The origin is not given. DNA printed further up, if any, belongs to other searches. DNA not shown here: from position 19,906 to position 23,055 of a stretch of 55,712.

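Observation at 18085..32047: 13.9-kb nine-gene operon joining two ABC-importer membrane modules to an uncharacterised NHL-propeller / Yip1 / giant exoprotein trio: candidate undescribed cell-surface capture-and-import system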

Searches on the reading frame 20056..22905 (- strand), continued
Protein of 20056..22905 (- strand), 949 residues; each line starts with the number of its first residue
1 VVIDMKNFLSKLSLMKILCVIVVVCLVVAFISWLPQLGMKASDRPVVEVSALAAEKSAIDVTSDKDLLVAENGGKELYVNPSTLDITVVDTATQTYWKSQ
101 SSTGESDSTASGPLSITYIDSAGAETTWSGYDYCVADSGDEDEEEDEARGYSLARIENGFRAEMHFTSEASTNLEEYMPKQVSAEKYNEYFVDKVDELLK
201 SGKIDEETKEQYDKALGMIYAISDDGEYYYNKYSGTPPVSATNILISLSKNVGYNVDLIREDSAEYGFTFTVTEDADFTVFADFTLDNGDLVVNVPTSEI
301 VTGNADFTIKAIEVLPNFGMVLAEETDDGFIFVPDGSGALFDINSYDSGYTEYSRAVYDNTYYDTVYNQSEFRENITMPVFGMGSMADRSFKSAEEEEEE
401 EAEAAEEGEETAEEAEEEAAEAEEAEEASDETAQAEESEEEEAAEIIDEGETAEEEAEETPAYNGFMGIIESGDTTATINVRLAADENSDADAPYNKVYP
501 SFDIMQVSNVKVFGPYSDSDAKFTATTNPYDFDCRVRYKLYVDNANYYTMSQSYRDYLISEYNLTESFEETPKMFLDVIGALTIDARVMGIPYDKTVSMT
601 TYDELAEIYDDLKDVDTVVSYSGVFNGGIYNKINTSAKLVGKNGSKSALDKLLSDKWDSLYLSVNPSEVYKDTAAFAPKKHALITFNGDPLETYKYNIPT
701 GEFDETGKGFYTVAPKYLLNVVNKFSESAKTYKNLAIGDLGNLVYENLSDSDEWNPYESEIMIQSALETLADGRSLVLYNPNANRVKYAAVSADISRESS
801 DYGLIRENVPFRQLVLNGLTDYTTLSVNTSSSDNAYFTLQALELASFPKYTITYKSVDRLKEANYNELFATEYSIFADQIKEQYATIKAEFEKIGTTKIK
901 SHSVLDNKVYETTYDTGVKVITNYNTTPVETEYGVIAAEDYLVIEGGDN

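Call 33: predict_structure(alignment_id=A1)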
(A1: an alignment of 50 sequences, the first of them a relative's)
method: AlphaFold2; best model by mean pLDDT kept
length: 945 residues; sequences in the alignment: 50
mean_pLDDT: 84.3   pTM: 0.82
mean pLDDT of the five models: 84.3, 83.8, 82.0, 81.8, 81.4
residues with pLDDT >= 90: 525; 70-90: 275; 50-70: 70; < 50: 75
segments of 3 or more residues with pLDDT < 50: 136-143, 391-455
pLDDT, mean of each block of 10 residues (from residue 1): 60 81 69 77 91 90 96 94 96 85 69 86 88 57 71 96 75 87 93 89 91 90 86 79 88 85 77 93 97 92 92 92 92 92 84 77 65 95 77 45 36 32 31 32 30 56 97 93 76 95 81 78 92 96 96 96 95 92 81 94 97 96 85 93 94 93 88 90 86 73 84 95 94 92 88 95 96 96 96 87 94 96 89 97 96 76 83 96 97 96 95 96 93 96 56
secondary structure, 60 per line:
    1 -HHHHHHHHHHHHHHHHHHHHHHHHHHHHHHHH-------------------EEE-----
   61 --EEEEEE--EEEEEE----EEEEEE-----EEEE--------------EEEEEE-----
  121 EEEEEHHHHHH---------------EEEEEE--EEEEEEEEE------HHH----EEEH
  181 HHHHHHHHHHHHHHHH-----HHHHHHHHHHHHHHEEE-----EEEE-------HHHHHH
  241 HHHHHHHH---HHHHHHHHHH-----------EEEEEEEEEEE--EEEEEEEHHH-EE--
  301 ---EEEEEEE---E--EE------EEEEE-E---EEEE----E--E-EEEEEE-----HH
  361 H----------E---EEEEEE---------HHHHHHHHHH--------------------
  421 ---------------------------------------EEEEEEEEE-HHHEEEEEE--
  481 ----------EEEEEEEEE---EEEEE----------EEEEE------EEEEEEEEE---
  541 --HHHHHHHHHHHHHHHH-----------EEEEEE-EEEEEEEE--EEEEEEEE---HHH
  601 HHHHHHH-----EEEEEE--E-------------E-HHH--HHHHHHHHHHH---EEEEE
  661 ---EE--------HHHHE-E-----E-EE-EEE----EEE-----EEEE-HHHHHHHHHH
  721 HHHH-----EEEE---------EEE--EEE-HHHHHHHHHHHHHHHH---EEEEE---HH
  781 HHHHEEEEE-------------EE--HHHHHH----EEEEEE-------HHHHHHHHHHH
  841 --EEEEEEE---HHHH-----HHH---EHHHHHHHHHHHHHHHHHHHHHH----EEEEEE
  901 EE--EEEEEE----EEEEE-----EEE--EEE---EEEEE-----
elements in order (helices of 4 or more, strands of 3 or more residues): H2-33 E53-55 E63-68 E71-76 E81-86 E92-95 E110-115 E121-125 H126-131 E147-152 E155-163 E177-179 H180-196 H202-215 E216-218 E224-227 H235-248 H252-261 E273-283 E286-292 E304-310 E325-329 E335-338 E348-353 E376-381 H391-400 E460-468 E473-478 E491-499 E503-507 E518-522 E529-537 H543-558 E570-575 E577-584 E587-594 H598-607 E613-618 H642-652 E656-660 H674-677 E691-693 E698-700 E706-709 H711-724 E730-733 E743-745 E748-750 H752-767 E771-775 H779-784 E785-789 H807-812 E817-822 H830-840 E843-849 H853-856 H869-890 E895-902 E905-910 E915-919 E925-927 E930-932 E936-940
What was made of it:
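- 20056..22893 (-): D: N-terminally TM-anchored DUF5696 ectoprotein (945 aa) with a GH129/GH101-like fold. AF2 model pLDDT 84.3, pTM 0.82 (call 33).
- On GH129 / GH101 glycoside hydrolases: AF2 model pLDDT 84 (call 33).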

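Call 35: fold_search(model_id=the predicted structure, library=pdb)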
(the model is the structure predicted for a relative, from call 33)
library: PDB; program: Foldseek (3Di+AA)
matches with E <= 10: 449; with E <= 0.001: 69
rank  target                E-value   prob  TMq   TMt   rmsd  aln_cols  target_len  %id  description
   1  5opq_A                3.8e-25  1.00  0.48  0.67   8.8       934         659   12  A 3,6-anhydro-D-galactosidase produced by Zobellia galactanivorans. This is an exo-lytic enzyme that hydrolyzes termin (released 2017-11-29)
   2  5opq_D                1.4e-24  1.00  0.48  0.66   8.8       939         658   12  A 3,6-anhydro-D-galactosidase produced by Zobellia galactanivorans. This is an exo-lytic enzyme that hydrolyzes termin (released 2017-11-29)
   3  8rzk_A                3.5e-24  1.00  0.48  0.67   8.1       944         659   12  The Michaelis complex of ZgGH129 D486N from Zobellia galactanivorans with neo-b/k-oligo-carrageenan tetrasaccharide (b (released 2024-07-31)
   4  5wzr_A                9.3e-19  1.00  0.49  0.70   6.8       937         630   11  Alpha-N-acetylgalactosaminidase NagBb from Bifidobacterium bifidum - Gal-NHAc-DNJ complex (released 2017-06-07)
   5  5wzn_A                1.7e-18  1.00  0.49  0.71   6.8       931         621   11  Alpha-N-acetylgalactosaminidase NagBb from Bifidobacterium bifidum - GalNAc complex (released 2017-06-07)
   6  5wzn_B                2.9e-18  1.00  0.48  0.69   6.8       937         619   11  Alpha-N-acetylgalactosaminidase NagBb from Bifidobacterium bifidum - GalNAc complex (released 2017-06-07)
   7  5wzq_A                4.7e-18  1.00  0.49  0.72   6.3       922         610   11  Alpha-N-acetylgalactosaminidase NagBb from Bifidobacterium bifidum - quadruple mutant (released 2017-06-07)
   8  5wzp_A                1.4e-17  1.00  0.46  0.69   6.8       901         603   10  Alpha-N-acetylgalactosaminidase NagBb from Bifidobacterium bifidum - ligand free (released 2017-06-07)
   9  5wzq_B                2.2e-17  1.00  0.48  0.71   6.5       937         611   10  Alpha-N-acetylgalactosaminidase NagBb from Bifidobacterium bifidum - quadruple mutant (released 2017-06-07)
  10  5wzr_B                3.3e-17  1.00  0.47  0.67   8.1       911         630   11  Alpha-N-acetylgalactosaminidase NagBb from Bifidobacterium bifidum - Gal-NHAc-DNJ complex (released 2017-06-07)
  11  6qev_B                5.4e-14  1.00  0.39  0.29  10.8       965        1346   10  EngBF DARPin Fusion 4b B6 (released 2019-11-06)
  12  6sh9_B                9.3e-14  1.00  0.39  0.29  10.9       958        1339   10  EngBF DARPin Fusion 4b D12 (released 2019-11-06)
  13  6qfk_A                2.1e-13  1.00  0.38  0.28  10.9       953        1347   10  EngBF DARPin Fusion 4b G10 (released 2019-11-06)
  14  6qep                  2.9e-13  1.00  0.40  0.30   9.2       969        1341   10  EngBF DARPin Fusion 4b H14 (released 2019-11-06)
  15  6qfo                  5.0e-13  1.00  0.38  0.28  10.8       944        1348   10  EngBF DARPin Fusion 9b 3G124 (released 2019-11-06)
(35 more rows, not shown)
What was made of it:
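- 20056..22893 (-): Foldseek gives 5opq E 3.8e-25 and 5wzn E 1.7e-18, followed by GH101, GH36 and GH31 (call 35).
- On GH129 / GH101 glycoside hydrolases: Foldseek 5opq E 3.8e-25 (TM-score normalised to the target 0.67) and 5wzn (0.71) (call 35).
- Closest known: GH129. Same: Overall fold of beta-sandwich, (beta/alpha)8 barrel and C-terminal beta-sandwich (Foldseek E 4e-25 to 1e-11, call 35).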

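Call 37: search_solved_structures(query=A1, max_evalue=10, show_alignments=3)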
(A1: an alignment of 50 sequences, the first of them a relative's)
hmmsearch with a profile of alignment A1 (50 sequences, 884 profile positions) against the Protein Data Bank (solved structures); distinct sequences matched with E-value up to 10: 6.
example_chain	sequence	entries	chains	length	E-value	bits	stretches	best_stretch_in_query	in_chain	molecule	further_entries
8rzk_A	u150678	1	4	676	0.00036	21.9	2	64-106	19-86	Conserved hypothetical periplasmic protein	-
8rzg_A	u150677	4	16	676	0.00038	21.9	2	64-106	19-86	Conserved hypothetical periplasmic protein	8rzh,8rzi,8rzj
5opq_A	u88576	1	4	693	0.00041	21.8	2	64-106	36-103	3,6-anhydro-D-galactosidase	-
5wzn_A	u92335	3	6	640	0.0016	19.8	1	448-616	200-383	Alpha-N-acetylgalactosaminidase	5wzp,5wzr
5wzq_A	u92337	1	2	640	0.0025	19.2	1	448-615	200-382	Alpha-N-acetylgalactosaminidase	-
7z4o_CCC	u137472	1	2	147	0.98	10.6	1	50-144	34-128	Polymerase basic protein 2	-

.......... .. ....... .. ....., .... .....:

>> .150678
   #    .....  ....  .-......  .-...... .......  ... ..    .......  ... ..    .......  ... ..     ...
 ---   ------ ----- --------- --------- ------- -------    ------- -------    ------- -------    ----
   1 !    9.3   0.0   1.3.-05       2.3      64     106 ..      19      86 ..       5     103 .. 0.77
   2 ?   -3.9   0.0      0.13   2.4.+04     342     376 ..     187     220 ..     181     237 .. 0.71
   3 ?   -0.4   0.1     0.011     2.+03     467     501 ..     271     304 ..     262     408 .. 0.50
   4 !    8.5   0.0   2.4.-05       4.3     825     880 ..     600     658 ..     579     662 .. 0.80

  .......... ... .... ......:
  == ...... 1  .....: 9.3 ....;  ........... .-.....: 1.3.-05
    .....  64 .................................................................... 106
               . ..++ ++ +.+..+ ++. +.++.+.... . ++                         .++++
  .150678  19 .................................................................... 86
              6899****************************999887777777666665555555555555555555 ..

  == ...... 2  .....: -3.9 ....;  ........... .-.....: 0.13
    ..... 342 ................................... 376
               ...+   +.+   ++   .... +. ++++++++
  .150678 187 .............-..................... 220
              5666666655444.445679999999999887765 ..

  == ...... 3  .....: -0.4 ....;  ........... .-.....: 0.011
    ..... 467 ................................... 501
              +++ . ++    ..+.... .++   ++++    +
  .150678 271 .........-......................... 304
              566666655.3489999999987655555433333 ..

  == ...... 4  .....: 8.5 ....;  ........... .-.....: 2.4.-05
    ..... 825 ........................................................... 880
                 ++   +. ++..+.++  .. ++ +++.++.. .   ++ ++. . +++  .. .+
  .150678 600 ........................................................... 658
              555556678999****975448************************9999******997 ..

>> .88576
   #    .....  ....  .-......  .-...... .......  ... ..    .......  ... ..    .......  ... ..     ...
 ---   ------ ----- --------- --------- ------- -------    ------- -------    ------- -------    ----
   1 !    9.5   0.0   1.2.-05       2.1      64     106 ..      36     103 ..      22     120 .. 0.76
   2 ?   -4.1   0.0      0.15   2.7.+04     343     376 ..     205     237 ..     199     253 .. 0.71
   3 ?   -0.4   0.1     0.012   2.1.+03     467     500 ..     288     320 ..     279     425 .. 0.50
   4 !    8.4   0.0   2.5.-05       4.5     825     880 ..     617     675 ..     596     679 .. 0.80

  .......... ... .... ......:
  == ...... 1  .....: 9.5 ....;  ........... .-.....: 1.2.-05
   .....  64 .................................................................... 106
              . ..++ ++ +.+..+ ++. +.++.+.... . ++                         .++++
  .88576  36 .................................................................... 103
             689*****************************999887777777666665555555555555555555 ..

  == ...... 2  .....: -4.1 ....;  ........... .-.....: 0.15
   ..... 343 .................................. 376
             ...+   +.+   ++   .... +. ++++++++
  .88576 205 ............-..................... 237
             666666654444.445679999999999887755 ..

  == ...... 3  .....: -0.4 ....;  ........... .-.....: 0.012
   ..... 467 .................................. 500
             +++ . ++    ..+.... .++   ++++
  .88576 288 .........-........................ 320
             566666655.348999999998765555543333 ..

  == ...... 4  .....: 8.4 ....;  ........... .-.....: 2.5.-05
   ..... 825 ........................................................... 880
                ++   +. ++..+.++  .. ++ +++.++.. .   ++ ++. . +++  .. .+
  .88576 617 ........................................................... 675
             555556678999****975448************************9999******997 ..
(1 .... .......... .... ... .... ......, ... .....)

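Call 42: search_protein_families(library=pfam, alignment_id=A1, max_evalue=1)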
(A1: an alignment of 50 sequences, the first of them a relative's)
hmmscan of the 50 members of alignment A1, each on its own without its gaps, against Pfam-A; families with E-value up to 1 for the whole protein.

A. member 1, P0001 (945 aa): 6 families
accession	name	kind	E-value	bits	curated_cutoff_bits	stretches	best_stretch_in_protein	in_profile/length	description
PF18952.6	DUF5696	-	1.2e-124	417.5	25.6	2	460-937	134-612/612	Family of unknown function (DUF5696)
PF05132.19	RNA_pol_Rpc4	-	0.02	15.5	26.5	1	404-470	22-88/143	RNA polymerase III RPC4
PF01453.30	B_lectin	-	0.39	11.7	32.4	0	725-781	13-68/105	D-mannose binding lectin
PF02862.22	DDHD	-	0.63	10.6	28.3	0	381-444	121-183/258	DDHD domain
PF10152.14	CCDC53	-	0.82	10.6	24.6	0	389-476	46-133/147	Subunit CCDC53 of WASH complex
PF14153.11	Spore_coat_CotO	-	1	9.8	35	0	391-461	32-101/182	Spore coat protein CotO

B. families by the number of members that match (of 50 scanned): 45 families (the first 25 are shown)
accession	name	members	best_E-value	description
PF18952.6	DUF5696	50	1.9e-182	Family of unknown function (DUF5696)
PF20792.2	VCD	3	0.0093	VopL C-terminal dimerization domain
PF05132.19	RNA_pol_Rpc4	2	0.02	RNA polymerase III RPC4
PF12667.13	NigD_N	2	0.062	NigD-like N-terminal OB domain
PF01395.27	PBP_GOBP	2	0.078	PBP/GOBP family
PF24165.1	TMP_C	2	0.081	Tape measure protein C-terminal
PF14153.11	Spore_coat_CotO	2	0.43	Spore coat protein CotO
PF09424.15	YqeY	1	0.00096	Yqey-like protein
PF19773.5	DUF6259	1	0.0051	Domain of unknown function (DUF6259)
PF05513.17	TraA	1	0.0097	TraA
PF20762.2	DUF6836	1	0.012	Domain of unknown function (DUF6836)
PF11022.13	ATP19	1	0.012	ATP synthase subunit K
PF02713.20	DUF220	1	0.019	Domain of unknown function DUF220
PF01869.26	BcrAD_BadFG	1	0.021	BadF/BadG/BcrA/BcrD ATPase family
PF13680.12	DUF4152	1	0.028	Protein of unknown function (DUF4152)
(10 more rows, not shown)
